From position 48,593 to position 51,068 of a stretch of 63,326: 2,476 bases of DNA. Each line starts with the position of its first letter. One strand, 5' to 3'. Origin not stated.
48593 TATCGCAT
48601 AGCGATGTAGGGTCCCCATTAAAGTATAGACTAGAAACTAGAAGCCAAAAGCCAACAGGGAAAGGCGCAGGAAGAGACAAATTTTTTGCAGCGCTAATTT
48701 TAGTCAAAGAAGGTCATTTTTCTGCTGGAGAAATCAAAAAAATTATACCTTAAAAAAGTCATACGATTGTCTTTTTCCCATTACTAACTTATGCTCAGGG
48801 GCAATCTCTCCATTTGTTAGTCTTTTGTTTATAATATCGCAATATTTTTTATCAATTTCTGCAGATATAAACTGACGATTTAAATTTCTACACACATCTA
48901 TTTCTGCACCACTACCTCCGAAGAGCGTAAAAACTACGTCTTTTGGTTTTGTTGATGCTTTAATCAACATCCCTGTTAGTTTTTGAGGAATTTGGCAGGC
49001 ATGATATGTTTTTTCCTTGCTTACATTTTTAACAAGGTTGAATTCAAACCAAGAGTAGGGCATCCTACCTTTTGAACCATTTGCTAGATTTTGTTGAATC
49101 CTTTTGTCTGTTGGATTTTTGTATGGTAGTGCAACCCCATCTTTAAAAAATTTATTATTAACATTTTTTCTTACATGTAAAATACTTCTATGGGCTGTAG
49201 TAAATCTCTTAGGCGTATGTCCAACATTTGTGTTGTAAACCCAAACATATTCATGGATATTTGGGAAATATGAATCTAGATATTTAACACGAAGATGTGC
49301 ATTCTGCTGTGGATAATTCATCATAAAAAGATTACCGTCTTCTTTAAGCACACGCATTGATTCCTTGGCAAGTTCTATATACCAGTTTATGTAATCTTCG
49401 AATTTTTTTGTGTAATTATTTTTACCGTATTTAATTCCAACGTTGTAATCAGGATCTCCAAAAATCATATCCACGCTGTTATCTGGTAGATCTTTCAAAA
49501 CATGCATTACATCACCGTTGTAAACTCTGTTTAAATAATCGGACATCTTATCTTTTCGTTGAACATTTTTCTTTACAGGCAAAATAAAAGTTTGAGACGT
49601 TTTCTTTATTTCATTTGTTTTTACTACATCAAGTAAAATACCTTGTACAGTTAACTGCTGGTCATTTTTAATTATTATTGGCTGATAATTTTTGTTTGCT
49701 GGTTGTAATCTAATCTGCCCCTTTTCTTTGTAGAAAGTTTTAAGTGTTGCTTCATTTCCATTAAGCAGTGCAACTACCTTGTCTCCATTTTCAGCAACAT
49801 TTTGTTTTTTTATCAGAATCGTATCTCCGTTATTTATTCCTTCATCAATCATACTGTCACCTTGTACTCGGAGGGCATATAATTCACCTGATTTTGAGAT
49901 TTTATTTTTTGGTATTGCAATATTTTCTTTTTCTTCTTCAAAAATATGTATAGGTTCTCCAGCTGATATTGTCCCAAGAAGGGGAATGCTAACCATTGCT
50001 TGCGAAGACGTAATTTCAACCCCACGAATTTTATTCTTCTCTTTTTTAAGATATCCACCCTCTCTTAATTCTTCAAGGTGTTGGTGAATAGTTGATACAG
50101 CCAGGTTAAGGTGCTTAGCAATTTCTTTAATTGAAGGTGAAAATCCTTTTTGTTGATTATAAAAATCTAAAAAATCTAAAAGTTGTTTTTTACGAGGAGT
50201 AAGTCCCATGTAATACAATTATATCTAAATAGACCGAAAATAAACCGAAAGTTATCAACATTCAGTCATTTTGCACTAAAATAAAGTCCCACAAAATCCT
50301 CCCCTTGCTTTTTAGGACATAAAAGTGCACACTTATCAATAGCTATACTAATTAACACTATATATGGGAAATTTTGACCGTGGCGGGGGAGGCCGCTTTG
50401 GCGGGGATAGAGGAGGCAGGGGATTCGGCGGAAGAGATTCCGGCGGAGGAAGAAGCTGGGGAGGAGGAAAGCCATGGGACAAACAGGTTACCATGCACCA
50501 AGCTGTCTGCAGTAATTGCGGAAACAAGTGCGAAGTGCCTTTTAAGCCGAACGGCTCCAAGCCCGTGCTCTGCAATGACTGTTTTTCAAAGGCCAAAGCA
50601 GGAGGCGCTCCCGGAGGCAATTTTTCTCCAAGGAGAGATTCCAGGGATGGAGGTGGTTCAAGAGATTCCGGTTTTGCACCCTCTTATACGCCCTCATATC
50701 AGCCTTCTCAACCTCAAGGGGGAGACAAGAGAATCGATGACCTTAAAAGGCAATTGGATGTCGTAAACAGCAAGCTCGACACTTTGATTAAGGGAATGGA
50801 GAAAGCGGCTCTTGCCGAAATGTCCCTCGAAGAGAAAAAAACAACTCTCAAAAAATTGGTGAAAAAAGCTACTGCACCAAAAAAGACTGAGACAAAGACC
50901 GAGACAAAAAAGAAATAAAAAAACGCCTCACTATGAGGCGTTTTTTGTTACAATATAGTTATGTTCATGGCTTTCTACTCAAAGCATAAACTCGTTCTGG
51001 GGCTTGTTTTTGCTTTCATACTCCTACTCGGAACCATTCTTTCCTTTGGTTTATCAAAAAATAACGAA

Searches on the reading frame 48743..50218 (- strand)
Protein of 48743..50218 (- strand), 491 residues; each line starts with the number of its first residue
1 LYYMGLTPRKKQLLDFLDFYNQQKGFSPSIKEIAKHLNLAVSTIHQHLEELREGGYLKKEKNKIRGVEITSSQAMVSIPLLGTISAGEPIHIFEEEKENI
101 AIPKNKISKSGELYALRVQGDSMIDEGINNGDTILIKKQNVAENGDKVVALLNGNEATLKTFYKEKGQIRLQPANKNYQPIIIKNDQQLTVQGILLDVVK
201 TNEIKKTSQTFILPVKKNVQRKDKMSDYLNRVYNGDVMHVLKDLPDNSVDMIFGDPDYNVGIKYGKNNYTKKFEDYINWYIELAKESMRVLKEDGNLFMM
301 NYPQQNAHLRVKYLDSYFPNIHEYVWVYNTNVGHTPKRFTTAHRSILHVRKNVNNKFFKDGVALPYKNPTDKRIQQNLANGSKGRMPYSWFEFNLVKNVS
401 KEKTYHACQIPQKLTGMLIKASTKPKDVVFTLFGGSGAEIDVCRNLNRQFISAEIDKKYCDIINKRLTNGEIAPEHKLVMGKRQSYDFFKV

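Call 42: search_protein_families(library=pfam, proteins=[window:48743-50218:-], max_evalue=0.01)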
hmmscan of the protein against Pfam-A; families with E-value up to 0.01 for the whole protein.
window:48743-50218:- (491 aa): 15 families
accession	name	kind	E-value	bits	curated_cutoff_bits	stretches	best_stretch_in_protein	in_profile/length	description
PF01555.25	N6_N4_Mtase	-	9.6e-35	121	26.7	1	249-465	1-221/221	DNA methylase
PF00717.28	Peptidase_S24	-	7.2e-33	113.2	23.3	1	79-195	1-115/116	Peptidase S24-like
PF01726.22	LexA_DNA_bind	-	1.2e-12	47.8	23.7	1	5-66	3-65/65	LexA DNA binding domain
PF13412.12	HTH_24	-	8.3e-06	25.7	21.9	1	29-58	19-48/48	Winged helix-turn-helix DNA-binding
PF01022.26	HTH_5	-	5.2e-05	23.5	22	1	30-59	18-47/47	Bacterial regulatory protein, arsR family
PF09339.16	HTH_IclR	-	6.3e-05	23.1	22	1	29-60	20-51/52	IclR helix-turn-helix domain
PF08279.18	HTH_11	-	0.00015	22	25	1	14-63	3-52/55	HTH domain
PF14493.12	HTH_40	-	0.00019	22.1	27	1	29-56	14-41/89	Helix-turn-helix domain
PF13730.12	HTH_36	-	0.0002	21.6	25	1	17-57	15-55/55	Helix-turn-helix domain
PF12802.13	MarR_2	-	0.00026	21.5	27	1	5-62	2-55/61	MarR family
PF01325.25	Fe_dep_repress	-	0.00034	21.2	26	1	28-63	23-58/60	Iron dependent repressor, N-terminal DNA binding domain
PF25212.1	HVO_A0114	-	0.0032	17.7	27.6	1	6-63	20-72/84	HVO_A0114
PF12840.13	HTH_20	-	0.0033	17.8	27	1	29-55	20-46/51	Helix-turn-helix domain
PF14394.12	DUF4423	-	0.005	17.1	30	0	22-65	31-75/165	Domain of unknown function (DUF4423)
PF21984.2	DnaD_N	-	0.0061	17.2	27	0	13-63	22-71/101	DnaD N-terminal domain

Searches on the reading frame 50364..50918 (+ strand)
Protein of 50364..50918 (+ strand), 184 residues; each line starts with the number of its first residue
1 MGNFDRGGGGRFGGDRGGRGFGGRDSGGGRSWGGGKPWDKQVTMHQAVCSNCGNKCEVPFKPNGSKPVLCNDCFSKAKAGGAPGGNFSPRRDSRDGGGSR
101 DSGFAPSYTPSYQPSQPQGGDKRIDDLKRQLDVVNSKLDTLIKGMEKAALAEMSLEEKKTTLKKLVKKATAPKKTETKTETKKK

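Call 42: search_protein_families(library=pfam, proteins=[window:50364-50918:+], max_evalue=0.01)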
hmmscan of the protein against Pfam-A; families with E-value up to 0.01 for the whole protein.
window:50364-50918:+ (184 aa): 1 family
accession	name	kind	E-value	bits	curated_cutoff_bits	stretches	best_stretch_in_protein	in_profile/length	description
PF23477.1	zf_Tbcl_2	-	2.2e-16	59.7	27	1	43-78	2-37/37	Probable treble clef zinc finger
